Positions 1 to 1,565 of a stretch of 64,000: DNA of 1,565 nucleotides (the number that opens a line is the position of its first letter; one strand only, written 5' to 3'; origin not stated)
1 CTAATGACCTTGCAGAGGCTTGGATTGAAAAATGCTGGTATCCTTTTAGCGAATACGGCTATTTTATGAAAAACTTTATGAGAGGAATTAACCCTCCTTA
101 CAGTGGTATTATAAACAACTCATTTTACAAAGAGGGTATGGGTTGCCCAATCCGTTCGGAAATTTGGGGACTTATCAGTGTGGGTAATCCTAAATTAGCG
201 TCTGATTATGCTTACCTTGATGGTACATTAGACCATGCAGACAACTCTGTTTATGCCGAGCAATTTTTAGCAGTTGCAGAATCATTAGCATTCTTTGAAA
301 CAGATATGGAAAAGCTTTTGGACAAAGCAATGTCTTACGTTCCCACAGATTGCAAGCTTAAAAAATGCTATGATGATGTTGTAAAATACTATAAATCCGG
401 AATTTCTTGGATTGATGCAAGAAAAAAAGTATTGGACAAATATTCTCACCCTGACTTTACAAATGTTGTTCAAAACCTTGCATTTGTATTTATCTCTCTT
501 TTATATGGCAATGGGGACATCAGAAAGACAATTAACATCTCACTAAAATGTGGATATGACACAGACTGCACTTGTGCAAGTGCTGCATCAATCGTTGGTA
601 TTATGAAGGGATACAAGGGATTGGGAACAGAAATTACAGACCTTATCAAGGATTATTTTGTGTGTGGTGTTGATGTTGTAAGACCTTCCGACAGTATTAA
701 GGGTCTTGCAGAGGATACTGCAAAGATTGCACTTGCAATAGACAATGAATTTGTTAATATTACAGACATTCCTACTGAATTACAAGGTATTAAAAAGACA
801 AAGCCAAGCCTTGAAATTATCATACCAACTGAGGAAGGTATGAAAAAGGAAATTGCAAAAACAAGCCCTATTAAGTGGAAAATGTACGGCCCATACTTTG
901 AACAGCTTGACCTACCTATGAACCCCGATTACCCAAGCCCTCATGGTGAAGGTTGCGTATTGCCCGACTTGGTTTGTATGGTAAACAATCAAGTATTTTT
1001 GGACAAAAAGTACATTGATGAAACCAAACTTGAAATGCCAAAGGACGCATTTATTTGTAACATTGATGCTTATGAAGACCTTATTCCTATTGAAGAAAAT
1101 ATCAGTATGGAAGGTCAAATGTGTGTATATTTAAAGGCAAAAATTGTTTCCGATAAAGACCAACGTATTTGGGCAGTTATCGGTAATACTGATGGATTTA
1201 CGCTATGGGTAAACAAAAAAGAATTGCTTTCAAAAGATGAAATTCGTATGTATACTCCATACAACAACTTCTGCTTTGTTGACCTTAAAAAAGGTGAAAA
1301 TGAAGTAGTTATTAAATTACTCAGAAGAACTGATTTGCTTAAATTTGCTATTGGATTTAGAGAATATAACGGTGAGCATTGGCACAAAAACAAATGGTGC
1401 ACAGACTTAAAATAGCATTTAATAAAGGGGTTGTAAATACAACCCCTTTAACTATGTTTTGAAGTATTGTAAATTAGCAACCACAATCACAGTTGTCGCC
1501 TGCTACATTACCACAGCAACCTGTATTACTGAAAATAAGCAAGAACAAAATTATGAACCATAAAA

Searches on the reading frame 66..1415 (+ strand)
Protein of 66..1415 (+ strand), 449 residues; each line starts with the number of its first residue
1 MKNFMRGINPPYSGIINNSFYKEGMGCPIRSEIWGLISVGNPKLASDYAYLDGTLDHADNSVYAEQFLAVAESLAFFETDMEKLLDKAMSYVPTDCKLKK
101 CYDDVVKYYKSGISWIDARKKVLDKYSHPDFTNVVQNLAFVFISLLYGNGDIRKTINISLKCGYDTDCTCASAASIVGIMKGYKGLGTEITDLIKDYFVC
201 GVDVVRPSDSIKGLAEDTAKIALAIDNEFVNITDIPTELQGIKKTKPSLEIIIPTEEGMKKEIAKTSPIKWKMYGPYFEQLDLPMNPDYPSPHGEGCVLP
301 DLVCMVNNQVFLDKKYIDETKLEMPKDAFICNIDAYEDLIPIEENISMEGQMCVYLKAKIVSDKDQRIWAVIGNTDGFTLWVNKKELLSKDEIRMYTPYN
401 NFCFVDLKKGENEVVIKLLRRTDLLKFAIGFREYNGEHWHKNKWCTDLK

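Call 27: search_protein_families(library=pfam, proteins=[window:66-1415:+], max_evalue=0.00001)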
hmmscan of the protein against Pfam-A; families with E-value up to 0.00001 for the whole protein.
window:66-1415:+ (449 aa): 1 family
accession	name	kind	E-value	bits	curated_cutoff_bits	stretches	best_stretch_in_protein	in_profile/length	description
PF03747.19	ADP_ribosyl_GH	-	3e-27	96.5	26.2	1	2-186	102-284/287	ADP-ribosylglycohydrolase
